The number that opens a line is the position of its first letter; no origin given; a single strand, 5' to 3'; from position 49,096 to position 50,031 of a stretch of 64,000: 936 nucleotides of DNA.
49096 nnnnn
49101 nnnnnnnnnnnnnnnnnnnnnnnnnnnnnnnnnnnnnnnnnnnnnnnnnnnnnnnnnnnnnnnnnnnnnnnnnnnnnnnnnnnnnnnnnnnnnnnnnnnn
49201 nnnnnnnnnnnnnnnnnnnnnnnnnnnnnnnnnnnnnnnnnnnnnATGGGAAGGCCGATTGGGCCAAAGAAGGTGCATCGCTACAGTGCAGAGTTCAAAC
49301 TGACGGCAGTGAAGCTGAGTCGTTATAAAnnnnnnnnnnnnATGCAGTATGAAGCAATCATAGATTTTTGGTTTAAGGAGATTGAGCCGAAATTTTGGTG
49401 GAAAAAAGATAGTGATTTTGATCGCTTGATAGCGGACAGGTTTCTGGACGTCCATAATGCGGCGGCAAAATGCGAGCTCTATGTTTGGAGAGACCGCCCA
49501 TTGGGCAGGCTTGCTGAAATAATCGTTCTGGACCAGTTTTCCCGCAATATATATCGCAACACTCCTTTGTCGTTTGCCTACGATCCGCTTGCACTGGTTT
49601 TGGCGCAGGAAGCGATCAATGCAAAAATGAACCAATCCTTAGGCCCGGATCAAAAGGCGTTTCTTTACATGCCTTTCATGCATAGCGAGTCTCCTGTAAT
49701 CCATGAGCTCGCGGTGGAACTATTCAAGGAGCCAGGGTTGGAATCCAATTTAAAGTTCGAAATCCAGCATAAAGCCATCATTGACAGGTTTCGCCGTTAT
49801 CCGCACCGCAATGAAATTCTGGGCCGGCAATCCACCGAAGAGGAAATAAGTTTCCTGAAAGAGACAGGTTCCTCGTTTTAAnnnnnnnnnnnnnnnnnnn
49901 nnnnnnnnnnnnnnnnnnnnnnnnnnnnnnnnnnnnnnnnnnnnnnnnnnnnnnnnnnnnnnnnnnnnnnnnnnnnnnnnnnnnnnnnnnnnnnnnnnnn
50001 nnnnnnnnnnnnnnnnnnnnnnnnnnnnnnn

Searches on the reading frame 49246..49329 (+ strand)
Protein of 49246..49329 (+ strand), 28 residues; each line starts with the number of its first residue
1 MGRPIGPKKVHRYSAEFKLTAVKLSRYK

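Call 8: search_protein_families(library=pfam, proteins=[window:49246-49329:+], max_evalue=0.1)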
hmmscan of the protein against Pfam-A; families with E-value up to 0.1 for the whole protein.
window:49246-49329:+ (28 aa): 1 family
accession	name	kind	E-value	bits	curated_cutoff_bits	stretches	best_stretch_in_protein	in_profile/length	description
PF01527.26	HTH_Tnp_1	-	0.025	15.2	24.1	1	9-25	3-19/75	Transposase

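Call 75: search_dna_similar(query=window:49246-49329:+, collection=plasmids, mode=protein, max_evalue=1, max_rows=10)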
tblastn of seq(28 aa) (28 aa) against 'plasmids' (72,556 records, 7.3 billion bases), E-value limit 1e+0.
No match.

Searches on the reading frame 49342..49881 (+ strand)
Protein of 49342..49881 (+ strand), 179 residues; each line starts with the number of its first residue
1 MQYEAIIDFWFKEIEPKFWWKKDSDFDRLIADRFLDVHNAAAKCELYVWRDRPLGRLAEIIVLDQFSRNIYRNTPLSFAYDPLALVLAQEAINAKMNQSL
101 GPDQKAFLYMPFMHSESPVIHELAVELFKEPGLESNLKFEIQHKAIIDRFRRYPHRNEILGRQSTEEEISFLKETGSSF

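Call 8: search_protein_families(library=pfam, proteins=[window:49342-49878:+], max_evalue=0.1)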
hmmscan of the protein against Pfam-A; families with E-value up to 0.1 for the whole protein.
window:49342-49878:+ (179 aa): 2 families
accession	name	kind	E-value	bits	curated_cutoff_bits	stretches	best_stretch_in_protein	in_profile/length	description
PF06041.17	DUF924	-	3.4e-63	213.5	27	1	6-176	1-180/180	Bacterial protein of unknown function (DUF924)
PF09423.15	PhoD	-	0.068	12.7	27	1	44-116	140-203/343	PhoD-like phosphatase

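Call 11: find_encoding_contigs(protein=window:49342-49881:+, flank=10000, max_places=10)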
Protein window:49342-49881:+ (179 aa): 8 contigs read that carry it; 6 places shown.
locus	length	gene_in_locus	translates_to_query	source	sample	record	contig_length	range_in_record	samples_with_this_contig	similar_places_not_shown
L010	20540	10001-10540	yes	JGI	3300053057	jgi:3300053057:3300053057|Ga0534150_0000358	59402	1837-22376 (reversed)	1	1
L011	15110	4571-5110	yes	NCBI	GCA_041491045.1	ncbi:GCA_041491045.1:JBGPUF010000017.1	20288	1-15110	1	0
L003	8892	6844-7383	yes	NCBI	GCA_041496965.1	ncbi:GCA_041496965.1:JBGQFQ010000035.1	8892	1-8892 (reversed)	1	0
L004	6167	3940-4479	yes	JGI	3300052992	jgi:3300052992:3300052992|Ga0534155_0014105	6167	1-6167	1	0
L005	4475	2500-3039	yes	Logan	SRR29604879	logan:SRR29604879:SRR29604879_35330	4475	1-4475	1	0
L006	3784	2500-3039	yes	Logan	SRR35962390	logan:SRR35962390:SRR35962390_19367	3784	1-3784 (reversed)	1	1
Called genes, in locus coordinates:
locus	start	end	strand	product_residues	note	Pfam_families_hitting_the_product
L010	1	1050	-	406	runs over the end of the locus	PF07219:HemY_N, PF07719:TPR_2 (faint), PF13424:TPR_12 (faint), PF13428:TPR_14 (faint), PF25062:ARM_TT21_N (weak), PF14559:TPR_19 (faint)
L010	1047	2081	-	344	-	PF04375:HemX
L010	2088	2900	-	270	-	PF02602:HEM4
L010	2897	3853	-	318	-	PF01379:Porphobil_deam, PF03900:Porphobil_deamC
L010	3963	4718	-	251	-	PF00072:Response_reg, PF04397:LytTR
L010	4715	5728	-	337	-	PF06580:His_kinase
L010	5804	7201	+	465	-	PF00206:Lyase_1, PF14698:ASL_C2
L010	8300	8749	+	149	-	-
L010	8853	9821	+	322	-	-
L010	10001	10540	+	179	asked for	PF06041:DUF924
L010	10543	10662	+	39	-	-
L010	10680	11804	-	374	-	PF08240:ADH_N, PF00107:ADH_zinc_N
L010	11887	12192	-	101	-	PF00462:Glutaredoxin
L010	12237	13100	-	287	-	PF17827:PrmC_N, PF03602:Cons_hypoth95 (weak), PF05175:MTS, PF06325:PrmA (weak), PF13847:Methyltransf_31, PF08241:Methyltransf_11 (weak), PF08242:Methyltransf_12 (weak), PF13649:Methyltransf_25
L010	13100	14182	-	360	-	PF03462:PCRF, PF00472:RF-1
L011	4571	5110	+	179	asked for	PF06041:DUF924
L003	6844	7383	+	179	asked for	PF06041:DUF924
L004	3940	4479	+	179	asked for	PF06041:DUF924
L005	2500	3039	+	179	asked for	PF06041:DUF924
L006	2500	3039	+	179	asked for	PF06041:DUF924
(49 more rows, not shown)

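Call 41: search_protein_families(library=padloc, proteins=[window:49342-49878:+], max_evalue=0.1)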
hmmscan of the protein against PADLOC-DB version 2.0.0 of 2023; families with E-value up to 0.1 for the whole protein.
window:49342-49878:+ (179 aa): 0 families

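Call 42: search_protein_families(library=ncbifam, proteins=[window:49342-49878:+], max_evalue=0.1)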
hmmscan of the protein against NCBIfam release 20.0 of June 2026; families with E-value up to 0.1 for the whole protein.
window:49342-49878:+ (179 aa): 0 families
